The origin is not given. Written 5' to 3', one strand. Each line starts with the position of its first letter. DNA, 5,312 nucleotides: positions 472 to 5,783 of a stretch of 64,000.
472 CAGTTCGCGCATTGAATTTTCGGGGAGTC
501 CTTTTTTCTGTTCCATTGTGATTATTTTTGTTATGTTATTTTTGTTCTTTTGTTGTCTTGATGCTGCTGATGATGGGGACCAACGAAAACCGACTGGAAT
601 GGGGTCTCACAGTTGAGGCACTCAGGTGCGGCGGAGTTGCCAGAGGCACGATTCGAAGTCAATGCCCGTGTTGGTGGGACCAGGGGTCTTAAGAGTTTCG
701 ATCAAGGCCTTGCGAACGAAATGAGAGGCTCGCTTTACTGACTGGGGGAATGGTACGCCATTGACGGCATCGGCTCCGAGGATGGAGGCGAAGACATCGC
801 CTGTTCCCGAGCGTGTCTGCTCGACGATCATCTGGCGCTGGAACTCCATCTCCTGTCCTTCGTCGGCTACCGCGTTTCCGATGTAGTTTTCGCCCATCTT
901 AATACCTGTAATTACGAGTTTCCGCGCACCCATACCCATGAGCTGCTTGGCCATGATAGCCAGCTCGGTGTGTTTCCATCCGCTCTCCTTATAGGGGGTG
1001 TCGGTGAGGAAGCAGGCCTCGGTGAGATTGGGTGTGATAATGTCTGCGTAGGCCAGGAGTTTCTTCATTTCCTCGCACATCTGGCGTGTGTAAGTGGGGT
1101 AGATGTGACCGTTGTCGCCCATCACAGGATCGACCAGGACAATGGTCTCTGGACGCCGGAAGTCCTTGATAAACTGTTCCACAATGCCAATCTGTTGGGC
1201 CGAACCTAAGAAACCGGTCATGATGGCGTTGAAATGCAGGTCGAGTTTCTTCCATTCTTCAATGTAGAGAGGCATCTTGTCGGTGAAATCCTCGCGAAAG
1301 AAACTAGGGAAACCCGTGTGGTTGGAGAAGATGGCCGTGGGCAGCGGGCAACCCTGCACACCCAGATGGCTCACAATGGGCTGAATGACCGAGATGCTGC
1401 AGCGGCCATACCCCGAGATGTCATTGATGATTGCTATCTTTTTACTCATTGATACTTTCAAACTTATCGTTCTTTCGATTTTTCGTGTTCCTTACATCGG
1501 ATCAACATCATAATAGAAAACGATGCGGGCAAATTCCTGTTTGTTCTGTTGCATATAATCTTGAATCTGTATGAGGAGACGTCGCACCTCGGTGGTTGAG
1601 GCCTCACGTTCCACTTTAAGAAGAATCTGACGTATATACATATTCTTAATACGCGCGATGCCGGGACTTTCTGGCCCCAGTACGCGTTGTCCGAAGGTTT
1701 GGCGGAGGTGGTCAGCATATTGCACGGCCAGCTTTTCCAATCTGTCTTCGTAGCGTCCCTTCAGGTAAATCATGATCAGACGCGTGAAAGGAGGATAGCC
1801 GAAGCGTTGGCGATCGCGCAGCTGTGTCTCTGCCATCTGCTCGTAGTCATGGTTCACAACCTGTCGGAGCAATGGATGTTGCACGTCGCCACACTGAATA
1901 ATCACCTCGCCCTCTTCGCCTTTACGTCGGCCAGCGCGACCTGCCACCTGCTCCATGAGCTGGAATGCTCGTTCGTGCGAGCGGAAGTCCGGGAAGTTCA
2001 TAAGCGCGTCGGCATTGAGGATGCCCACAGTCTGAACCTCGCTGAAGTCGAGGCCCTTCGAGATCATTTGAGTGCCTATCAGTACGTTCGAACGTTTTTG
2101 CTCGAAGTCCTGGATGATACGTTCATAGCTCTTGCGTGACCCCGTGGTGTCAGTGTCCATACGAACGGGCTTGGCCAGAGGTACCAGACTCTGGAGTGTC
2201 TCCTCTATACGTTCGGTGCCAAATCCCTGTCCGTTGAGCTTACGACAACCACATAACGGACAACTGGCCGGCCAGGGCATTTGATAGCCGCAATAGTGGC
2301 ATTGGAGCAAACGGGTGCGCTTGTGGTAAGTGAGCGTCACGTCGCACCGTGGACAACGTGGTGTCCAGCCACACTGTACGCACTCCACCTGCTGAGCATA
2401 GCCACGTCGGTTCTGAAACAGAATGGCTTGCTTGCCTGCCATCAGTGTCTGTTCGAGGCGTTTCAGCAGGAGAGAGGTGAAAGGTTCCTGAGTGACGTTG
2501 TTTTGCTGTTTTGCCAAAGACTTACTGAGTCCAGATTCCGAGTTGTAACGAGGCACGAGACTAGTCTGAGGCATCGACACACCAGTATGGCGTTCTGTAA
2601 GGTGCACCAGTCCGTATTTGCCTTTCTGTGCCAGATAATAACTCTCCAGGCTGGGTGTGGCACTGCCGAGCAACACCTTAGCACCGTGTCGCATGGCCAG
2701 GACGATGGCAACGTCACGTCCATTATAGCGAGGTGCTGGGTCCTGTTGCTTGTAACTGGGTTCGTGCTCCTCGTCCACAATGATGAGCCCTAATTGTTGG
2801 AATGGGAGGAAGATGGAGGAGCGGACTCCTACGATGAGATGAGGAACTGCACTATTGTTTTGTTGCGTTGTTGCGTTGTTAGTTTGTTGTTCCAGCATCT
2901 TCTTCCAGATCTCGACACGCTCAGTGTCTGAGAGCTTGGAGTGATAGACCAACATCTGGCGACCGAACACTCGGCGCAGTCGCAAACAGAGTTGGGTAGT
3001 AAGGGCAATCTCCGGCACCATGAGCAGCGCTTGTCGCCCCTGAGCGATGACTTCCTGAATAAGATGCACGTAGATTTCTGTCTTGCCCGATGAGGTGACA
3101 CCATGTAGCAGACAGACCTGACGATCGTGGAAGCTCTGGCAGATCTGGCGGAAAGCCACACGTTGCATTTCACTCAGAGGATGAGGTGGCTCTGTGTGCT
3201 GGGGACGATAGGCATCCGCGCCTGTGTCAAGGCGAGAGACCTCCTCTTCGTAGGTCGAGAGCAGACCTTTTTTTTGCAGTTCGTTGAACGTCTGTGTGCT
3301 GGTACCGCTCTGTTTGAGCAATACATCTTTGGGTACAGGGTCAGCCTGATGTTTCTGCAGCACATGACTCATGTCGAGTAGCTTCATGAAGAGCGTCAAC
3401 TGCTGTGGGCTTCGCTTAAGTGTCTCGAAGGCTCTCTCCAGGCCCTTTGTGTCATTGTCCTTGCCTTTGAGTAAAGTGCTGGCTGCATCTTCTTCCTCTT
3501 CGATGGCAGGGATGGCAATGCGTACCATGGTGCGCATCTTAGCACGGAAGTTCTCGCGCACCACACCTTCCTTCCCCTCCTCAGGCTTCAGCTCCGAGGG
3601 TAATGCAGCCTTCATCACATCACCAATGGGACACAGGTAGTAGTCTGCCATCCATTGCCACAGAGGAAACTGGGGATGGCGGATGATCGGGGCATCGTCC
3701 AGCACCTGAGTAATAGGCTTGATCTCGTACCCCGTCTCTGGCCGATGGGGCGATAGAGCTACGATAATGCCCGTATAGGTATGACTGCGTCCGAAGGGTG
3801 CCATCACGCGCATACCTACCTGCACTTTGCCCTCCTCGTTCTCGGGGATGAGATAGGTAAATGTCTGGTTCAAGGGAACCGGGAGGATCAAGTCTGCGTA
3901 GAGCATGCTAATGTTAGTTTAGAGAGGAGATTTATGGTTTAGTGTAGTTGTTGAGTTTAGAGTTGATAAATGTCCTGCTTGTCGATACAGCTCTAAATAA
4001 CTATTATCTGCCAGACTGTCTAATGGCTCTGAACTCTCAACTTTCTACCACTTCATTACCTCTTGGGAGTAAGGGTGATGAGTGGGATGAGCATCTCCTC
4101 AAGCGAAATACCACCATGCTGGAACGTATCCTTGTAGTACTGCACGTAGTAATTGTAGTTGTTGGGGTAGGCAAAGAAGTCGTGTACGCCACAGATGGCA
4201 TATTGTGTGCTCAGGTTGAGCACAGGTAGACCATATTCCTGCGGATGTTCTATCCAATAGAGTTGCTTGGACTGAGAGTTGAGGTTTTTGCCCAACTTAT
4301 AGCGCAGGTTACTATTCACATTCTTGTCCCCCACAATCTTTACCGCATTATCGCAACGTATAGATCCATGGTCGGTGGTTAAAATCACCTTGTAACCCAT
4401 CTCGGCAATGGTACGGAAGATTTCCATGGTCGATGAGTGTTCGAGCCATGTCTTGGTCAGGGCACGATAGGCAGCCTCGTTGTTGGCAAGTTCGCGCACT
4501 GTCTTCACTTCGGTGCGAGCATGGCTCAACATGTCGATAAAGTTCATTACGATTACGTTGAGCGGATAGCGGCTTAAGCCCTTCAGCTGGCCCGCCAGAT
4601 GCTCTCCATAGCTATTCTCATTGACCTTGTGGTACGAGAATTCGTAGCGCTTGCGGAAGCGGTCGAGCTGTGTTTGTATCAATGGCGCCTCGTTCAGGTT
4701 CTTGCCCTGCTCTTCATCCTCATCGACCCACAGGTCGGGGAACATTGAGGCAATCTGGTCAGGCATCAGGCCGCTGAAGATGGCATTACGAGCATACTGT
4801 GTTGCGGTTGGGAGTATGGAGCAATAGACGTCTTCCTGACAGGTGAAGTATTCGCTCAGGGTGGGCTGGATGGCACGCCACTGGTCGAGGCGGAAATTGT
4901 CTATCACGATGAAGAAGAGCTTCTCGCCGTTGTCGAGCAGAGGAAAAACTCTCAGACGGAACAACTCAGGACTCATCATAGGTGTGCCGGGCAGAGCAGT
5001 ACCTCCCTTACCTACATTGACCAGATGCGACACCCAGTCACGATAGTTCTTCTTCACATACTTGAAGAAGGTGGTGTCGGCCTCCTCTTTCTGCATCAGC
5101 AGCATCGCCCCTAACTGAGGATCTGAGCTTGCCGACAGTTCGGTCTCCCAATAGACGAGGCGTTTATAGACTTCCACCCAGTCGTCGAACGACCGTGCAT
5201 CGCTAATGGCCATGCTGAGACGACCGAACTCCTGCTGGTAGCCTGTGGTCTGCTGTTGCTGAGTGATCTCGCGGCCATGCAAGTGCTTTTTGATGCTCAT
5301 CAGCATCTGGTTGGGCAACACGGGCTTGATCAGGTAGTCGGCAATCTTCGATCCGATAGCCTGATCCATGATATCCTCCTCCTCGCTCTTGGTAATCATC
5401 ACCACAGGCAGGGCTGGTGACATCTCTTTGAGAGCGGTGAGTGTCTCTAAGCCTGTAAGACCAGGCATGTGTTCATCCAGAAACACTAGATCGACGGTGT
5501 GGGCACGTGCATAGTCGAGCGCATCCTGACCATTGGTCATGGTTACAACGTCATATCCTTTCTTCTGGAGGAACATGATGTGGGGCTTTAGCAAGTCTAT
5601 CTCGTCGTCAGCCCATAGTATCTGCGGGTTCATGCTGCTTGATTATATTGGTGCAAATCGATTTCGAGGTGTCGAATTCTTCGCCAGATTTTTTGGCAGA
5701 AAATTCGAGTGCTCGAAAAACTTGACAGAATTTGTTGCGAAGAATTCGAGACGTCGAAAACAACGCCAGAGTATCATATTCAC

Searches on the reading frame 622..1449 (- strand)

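Call 42: search_protein_families(library=pfam, proteins=[window:622-1449:-], max_evalue=0.00001)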
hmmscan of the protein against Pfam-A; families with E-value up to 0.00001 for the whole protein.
window:622-1449:- (275 aa): 2 families
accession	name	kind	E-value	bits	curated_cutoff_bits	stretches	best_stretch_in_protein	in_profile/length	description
PF08543.17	Phos_pyr_kin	-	1.1e-27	97.4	27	1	70-254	58-237/246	Phosphomethylpyrimidine kinase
PF00294.29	PfkB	-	1.7e-07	31.3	25.8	1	122-243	171-284/302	pfkB family carbohydrate kinase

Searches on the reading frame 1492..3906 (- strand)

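Call 7: search_protein_families(library=pfam, proteins=[window:1492-3906:-])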
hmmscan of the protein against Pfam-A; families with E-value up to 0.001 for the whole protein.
window:1492-3906:- (804 aa): 7 families
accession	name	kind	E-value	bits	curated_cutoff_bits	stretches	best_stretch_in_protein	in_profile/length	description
PF17764.6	PriA_3primeBD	-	1.3e-30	105.5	22.7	1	6-103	2-96/96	3'DNA-binding domain (3'BD)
PF00270.35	DEAD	-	1.3e-15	57.9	26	1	247-421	3-162/167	DEAD/DEAH box helicase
PF18319.7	Zn_ribbon_PriA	-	4.2e-13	49.4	26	1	518-544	1-27/27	PriA DNA helicase Cys-rich region (CRR) domain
PF18074.6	PriA_C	-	4.3e-13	50.3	26.9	1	706-803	1-95/95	Primosomal protein N C-terminal domain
PF00271.37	Helicase_C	-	1.9e-11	44.6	23.5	1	590-661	50-109/110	Helicase conserved C-terminal domain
PF04851.21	ResIII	-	7e-11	42.7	22.5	1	244-418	4-162/164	Type III restriction enzyme, res subunit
PF22590.2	Cas3-like_C_2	-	0.00069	20.3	27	0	290-349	2-63/106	CRISPR-associated nuclease/helicase Cas3, C-terminal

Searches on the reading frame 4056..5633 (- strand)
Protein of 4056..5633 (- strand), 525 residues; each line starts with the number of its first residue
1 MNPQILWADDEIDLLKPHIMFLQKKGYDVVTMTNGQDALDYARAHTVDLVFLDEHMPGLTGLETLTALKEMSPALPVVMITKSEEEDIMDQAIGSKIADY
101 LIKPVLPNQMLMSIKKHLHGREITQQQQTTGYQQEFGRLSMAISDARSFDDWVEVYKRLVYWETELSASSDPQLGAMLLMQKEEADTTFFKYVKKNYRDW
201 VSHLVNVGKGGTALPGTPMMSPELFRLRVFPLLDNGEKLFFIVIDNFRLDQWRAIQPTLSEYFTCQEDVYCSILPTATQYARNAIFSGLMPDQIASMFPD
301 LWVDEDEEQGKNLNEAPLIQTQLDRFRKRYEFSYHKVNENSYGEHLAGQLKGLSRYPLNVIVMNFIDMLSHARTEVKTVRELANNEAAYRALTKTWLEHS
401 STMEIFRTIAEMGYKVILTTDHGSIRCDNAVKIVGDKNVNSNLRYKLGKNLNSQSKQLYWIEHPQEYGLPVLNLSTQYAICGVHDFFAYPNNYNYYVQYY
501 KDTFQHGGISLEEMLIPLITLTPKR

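Call 7: search_protein_families(library=pfam, proteins=[window:4056-5633:-])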
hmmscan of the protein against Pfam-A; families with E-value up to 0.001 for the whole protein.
window:4056-5633:- (525 aa): 2 families
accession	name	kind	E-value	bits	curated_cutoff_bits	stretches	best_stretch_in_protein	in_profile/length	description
PF08665.17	PglZ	-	3.6e-38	131.8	25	1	237-430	1-178/179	PglZ domain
PF00072.30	Response_reg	-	9.1e-23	81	30.2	1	5-114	1-110/111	Response regulator receiver domain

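Call 50: find_homologous_proteins(query=window:4056-5633:-, max_evalue=1e-150)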
Query window:4056-5633:- (525 aa): 7990 proteins with E <= 1e-150 among 8000 candidates; the best 120 are listed.
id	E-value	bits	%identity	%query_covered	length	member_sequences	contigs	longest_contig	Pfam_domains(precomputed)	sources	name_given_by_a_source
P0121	0.0e+0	1213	100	100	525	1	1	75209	PF00072.31,PF08665.18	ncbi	-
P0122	0.0e+0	1179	97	100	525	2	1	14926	PF00072.31,PF08665.18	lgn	-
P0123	0.0e+0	1153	94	100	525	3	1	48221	PF00072.31,PF08665.18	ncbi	-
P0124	0.0e+0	1080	87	100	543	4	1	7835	PF00072.31,PF08665.18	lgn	-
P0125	0.0e+0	1078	87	100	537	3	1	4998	PF00072.31,PF08665.18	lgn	-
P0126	0.0e+0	1073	87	100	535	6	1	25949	PF00072.31,PF08665.18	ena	-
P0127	0.0e+0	1014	83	100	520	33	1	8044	PF00072.31,PF08665.18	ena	-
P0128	0.0e+0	1013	82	100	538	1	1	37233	PF00072.31,PF08665.18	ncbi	-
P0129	0.0e+0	1011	81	100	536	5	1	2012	PF00072.31,PF08665.18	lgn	-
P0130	1.0e-296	1003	81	100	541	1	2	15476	PF00072.31,PF08665.18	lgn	-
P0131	1.2e-296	1003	80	100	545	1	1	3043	PF00072.31,PF08665.18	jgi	-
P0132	1.6e-295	999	79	100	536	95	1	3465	PF00072.31,PF08665.18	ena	-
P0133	1.4e-294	996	80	100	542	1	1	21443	PF00072.31,PF08665.18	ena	-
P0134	5.2e-294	994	80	100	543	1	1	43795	PF00072.31,PF08665.18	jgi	-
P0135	3.0e-293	991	79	100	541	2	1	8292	PF00072.31,PF08665.18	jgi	-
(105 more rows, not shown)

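Call 51: find_encoding_contigs(protein=P0121, flank=10000, max_places=3)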
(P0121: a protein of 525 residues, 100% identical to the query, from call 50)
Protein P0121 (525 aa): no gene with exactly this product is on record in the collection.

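Call 52: find_encoding_contigs(protein=P0122, flank=10000, max_places=3)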
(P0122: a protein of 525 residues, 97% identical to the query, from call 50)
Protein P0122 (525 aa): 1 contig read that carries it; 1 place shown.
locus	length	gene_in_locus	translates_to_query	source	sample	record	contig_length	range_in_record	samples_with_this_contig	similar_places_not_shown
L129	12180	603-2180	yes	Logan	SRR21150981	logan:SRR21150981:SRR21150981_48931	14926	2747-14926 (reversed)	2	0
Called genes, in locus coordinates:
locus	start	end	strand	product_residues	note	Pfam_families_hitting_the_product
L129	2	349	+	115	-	?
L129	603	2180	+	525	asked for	PF00072:Response_reg, PF08665:PglZ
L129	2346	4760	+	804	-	PF17764:PriA_3primeBD, PF00270:DEAD, PF04851:ResIII, PF18319:Zn_ribbon_PriA, PF00271:Helicase_C, PF18074:PriA_C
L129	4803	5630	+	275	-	PF08543:Phos_pyr_kin, PF00294:PfkB (weak)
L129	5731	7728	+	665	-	PF03169:OPT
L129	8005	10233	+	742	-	PF15902:Sortilin-Vps10 (faint), PF02012:BNR (faint)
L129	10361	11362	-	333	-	PF02743:dCache_1 (weak), PF22673:MCP-like_PDC_1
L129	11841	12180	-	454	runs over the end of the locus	PF16396:DUF5005 (faint), PF04616:Glyco_hydro_43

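Call 53: find_encoding_contigs(protein=P0123, flank=10000, max_places=3)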
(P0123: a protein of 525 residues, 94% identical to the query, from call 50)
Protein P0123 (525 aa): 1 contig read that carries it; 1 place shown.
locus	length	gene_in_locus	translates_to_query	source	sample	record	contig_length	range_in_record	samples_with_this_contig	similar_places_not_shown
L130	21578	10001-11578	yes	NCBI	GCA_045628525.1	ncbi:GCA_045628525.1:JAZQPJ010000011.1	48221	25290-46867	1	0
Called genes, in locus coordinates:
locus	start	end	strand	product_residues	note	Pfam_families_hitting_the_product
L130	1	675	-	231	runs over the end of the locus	PF03734:YkuD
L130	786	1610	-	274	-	PF00520:Ion_trans, PF07885:Ion_trans_2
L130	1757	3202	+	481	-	PF04851:ResIII (weak), PF00270:DEAD, PF00271:Helicase_C, PF03880:DbpA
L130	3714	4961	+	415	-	PF01546:Peptidase_M20, PF07687:M20_dimer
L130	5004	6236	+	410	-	PF00275:EPSP_synthase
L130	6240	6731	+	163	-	-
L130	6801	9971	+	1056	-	PF00515:TPR_1 (faint), PF07719:TPR_2 (faint), PF13174:TPR_6 (faint), PF13432:TPR_16 (faint), PF13424:TPR_12 (weak)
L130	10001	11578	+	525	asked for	PF00072:Response_reg, PF08665:PglZ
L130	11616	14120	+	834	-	PF17764:PriA_3primeBD, PF00270:DEAD, PF04851:ResIII, PF18319:Zn_ribbon_PriA, PF00271:Helicase_C, PF18074:PriA_C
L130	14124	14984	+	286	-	PF08543:Phos_pyr_kin, PF00294:PfkB (weak)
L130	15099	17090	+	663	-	PF03169:OPT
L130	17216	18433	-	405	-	PF13740:ACT_6, PF21086:ACT_PSP_2 (weak), PF00702:Hydrolase, PF06888:Put_Phosphatase (weak), PF12710:HAD, PF08282:Hydrolase_3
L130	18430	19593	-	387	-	PF00583:Acetyltransf_1 (faint)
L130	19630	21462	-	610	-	PF00916:Sulfate_transp, PF01740:STAS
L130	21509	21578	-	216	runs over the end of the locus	PF14681:UPRTase, PF00156:Pribosyltran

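Call 63: list_cluster_members(proteins=[P0121, P0123, P0005, P0008])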
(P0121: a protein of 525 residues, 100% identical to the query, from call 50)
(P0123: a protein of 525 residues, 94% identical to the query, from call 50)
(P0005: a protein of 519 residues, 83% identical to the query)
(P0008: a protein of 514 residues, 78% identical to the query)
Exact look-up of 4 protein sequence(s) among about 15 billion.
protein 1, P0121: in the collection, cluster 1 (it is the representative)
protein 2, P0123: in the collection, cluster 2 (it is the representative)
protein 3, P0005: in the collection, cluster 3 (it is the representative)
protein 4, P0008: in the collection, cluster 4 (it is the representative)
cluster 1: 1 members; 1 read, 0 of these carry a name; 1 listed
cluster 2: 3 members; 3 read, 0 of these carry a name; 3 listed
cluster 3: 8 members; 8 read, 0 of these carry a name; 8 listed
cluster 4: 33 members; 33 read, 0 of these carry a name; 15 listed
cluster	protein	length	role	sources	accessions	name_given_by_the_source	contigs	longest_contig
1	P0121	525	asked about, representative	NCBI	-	-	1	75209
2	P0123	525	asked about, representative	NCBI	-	-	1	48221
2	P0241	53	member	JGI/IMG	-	-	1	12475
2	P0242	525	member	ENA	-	-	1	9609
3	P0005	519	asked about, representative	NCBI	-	-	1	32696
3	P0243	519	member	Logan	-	-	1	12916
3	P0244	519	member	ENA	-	-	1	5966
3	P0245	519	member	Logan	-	-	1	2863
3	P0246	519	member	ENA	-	-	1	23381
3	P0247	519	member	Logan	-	-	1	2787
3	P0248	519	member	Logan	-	-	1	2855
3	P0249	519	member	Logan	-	-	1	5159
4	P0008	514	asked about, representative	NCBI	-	-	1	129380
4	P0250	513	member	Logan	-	-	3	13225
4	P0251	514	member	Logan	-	-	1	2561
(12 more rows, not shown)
